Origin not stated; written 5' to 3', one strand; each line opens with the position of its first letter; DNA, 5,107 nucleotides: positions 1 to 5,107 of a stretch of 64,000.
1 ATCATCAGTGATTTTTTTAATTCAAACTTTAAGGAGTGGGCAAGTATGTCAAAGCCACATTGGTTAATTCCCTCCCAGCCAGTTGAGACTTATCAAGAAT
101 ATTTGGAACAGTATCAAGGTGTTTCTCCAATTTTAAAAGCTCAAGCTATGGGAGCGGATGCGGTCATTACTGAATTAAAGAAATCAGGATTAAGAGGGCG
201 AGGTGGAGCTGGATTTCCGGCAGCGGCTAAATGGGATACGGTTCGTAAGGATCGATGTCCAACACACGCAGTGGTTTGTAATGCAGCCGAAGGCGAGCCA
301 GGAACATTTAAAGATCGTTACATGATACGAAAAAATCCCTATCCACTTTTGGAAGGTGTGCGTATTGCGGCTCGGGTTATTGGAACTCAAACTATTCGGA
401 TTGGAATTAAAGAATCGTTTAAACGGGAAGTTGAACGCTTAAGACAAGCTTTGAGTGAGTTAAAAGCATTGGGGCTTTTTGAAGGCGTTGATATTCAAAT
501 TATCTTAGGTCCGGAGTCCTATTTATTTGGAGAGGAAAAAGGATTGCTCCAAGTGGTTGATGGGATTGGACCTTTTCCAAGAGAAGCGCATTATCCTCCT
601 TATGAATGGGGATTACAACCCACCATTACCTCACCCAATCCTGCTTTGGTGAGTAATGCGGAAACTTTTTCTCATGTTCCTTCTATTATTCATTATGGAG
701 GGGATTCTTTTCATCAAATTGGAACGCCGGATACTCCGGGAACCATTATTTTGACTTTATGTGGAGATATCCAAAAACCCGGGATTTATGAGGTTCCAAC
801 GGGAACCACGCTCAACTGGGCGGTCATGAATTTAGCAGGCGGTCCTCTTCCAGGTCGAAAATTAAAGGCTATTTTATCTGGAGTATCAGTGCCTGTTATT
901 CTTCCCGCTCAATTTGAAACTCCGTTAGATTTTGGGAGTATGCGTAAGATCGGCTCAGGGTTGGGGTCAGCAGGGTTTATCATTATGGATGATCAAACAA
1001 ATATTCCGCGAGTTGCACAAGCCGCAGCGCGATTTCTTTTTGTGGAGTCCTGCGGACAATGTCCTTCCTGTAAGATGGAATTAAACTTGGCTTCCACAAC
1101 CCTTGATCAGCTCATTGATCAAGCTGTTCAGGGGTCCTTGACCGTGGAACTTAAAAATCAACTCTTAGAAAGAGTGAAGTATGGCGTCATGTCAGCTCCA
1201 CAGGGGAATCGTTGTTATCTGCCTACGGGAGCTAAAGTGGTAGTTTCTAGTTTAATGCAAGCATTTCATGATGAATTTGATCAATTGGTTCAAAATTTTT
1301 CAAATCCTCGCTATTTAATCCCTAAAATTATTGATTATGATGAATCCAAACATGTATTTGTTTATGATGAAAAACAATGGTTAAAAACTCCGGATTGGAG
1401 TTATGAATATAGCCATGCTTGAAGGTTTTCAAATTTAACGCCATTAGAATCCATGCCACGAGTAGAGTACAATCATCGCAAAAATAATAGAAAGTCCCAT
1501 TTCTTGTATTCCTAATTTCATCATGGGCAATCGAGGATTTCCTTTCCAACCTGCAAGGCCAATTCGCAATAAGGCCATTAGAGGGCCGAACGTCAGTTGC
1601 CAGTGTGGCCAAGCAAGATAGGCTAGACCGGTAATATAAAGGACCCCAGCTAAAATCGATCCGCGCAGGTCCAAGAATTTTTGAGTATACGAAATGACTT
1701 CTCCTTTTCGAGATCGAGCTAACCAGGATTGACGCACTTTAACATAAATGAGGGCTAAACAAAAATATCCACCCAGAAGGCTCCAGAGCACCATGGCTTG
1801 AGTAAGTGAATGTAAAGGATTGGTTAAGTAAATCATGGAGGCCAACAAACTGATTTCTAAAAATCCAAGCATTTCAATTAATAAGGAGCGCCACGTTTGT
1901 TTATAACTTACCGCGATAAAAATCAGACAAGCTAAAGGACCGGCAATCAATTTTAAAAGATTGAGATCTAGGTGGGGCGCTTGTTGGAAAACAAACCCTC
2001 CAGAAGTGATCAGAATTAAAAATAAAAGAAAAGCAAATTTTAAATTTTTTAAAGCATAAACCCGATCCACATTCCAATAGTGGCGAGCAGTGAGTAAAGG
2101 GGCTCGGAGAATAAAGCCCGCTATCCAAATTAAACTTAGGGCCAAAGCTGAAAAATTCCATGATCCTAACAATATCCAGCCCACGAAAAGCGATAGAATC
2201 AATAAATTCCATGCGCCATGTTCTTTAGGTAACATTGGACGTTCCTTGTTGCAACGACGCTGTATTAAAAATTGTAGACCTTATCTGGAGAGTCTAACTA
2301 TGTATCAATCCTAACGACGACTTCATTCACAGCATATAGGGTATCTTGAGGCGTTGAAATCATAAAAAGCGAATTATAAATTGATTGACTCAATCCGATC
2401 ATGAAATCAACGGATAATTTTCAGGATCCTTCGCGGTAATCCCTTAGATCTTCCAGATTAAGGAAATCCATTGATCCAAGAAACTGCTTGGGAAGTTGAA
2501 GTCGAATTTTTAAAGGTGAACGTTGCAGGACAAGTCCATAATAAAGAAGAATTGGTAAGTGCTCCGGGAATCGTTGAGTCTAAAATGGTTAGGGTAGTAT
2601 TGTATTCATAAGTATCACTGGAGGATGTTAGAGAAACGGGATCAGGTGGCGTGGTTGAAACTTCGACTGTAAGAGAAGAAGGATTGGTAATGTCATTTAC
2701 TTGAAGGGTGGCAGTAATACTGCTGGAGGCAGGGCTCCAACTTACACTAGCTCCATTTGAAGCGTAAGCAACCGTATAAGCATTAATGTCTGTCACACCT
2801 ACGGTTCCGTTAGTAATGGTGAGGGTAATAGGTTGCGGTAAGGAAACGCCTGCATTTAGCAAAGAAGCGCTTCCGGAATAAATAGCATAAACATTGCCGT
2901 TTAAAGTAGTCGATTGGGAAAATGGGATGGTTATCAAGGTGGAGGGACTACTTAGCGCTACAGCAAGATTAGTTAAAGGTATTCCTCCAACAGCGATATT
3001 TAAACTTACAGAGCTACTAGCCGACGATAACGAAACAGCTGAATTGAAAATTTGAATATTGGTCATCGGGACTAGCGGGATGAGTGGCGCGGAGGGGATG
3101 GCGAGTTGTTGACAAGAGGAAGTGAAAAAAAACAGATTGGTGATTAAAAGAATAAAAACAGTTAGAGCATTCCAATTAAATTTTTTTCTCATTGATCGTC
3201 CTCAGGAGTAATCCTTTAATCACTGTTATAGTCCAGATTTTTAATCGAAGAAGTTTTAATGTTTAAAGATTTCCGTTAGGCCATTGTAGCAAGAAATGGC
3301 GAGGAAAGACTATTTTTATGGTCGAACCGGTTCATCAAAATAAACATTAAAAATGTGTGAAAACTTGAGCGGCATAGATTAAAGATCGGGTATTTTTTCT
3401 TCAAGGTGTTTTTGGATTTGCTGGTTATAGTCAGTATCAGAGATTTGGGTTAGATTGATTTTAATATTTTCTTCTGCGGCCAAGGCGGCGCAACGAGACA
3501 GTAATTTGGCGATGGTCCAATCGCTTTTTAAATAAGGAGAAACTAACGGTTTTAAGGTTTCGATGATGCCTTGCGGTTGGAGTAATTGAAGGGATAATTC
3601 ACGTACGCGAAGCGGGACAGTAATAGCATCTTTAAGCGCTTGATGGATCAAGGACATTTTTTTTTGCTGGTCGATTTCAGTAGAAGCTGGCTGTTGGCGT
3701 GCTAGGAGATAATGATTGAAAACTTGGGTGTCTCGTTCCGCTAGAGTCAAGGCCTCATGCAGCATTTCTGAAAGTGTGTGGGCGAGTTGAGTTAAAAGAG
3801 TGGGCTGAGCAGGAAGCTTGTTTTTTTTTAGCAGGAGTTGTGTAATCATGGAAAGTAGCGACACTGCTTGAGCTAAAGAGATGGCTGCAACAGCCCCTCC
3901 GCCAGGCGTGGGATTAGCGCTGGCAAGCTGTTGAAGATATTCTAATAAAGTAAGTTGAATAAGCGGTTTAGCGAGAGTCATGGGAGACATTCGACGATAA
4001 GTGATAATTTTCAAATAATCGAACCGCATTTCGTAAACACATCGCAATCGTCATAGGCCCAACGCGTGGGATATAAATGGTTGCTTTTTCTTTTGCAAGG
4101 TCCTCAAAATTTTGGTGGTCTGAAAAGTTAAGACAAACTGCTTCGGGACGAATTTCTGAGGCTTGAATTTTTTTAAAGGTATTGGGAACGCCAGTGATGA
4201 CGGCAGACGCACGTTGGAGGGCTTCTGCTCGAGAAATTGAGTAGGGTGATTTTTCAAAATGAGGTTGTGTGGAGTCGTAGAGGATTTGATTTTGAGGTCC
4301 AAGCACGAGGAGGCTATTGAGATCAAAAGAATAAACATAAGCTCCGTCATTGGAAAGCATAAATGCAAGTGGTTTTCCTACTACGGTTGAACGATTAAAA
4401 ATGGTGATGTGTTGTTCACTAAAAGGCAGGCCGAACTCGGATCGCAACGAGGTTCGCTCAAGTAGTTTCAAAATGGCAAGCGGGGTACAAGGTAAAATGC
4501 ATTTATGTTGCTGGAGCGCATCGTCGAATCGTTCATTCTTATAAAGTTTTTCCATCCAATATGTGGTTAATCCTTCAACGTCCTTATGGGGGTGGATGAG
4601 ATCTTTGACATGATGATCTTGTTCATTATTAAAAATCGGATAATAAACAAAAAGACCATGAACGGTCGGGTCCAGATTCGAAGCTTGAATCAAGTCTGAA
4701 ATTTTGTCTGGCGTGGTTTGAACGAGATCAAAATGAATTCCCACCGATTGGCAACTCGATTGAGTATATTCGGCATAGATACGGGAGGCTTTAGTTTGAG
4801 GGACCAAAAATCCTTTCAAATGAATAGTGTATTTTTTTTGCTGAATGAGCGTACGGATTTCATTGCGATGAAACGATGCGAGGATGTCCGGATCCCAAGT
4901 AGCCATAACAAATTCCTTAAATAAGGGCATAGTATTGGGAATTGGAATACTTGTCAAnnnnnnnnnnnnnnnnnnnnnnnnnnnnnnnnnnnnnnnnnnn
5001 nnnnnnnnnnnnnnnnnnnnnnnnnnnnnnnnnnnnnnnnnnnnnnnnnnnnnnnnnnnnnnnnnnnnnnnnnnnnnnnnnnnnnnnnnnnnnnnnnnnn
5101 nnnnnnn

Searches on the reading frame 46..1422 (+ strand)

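Call 6: search_protein_families(library=pfam, proteins=[window:46-1422:+])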
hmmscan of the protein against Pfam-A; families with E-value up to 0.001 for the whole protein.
window:46-1422:+ (458 aa): 3 families
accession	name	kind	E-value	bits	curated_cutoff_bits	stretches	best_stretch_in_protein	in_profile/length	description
PF01512.22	Complex1_51K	-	6.3e-37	127.2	31.2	1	45-212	2-149/150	Nuo51 FMN-binding domain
PF10589.14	NADH_4Fe-4S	-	2.4e-08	34.2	23.5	1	323-413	2-84/85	NADH-ubiquinone oxidoreductase-F iron-sulfur binding region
PF10531.15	SLBB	-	1.2e-05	25.5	27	1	237-271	3-37/55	SLBB domain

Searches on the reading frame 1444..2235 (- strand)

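Call 6: search_protein_families(library=pfam, proteins=[window:1444-2235:-])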
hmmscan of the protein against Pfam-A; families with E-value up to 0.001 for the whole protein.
window:1444-2235:- (263 aa): 1 family
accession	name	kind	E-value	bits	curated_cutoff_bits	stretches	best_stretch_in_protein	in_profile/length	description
PF14256.11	YwiC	-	9.4e-11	42.5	25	1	2-136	1-126/126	YwiC-like protein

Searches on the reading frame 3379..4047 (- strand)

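Call 6: search_protein_families(library=pfam, proteins=[window:3379-4047:-])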
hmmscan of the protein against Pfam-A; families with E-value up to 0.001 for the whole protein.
window:3379-4047:- (222 aa): 1 family
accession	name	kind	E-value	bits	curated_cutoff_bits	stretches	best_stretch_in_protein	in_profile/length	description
PF04961.17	FTCD_C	-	5.5e-39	134.2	24.5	1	34-216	2-181/182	Formiminotransferase-cyclodeaminase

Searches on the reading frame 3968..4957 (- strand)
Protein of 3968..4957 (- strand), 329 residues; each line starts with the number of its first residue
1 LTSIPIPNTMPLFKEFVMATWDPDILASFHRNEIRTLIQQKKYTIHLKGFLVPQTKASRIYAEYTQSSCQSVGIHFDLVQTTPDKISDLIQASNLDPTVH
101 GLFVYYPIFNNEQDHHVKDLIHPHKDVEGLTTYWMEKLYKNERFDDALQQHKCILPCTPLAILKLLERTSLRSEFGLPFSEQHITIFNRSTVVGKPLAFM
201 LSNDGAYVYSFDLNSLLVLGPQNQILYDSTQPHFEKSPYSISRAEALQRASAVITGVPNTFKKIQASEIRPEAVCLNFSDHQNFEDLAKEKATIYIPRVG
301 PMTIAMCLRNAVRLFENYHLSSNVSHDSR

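Call 6: search_protein_families(library=pfam, proteins=[window:3968-4957:-])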
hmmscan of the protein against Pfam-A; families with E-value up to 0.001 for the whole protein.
window:3968-4957:- (329 aa): 2 families
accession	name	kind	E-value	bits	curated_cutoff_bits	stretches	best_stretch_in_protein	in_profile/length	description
PF00763.28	THF_DHG_CYH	-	1.7e-17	64.2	32.8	1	31-128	11-115/115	Tetrahydrofolate dehydrogenase/cyclohydrolase, catalytic domain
PF02882.25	THF_DHG_CYH_C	-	2.2e-14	53.5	27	1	148-212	9-67/160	Tetrahydrofolate dehydrogenase/cyclohydrolase, NAD(P)-binding domain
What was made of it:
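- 3968..4906 (-): folD. The start used here is the ATG at 4906. A promoter-like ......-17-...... match lies at 4957-4929. Pfam THF_DHG_CYH (call 6).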
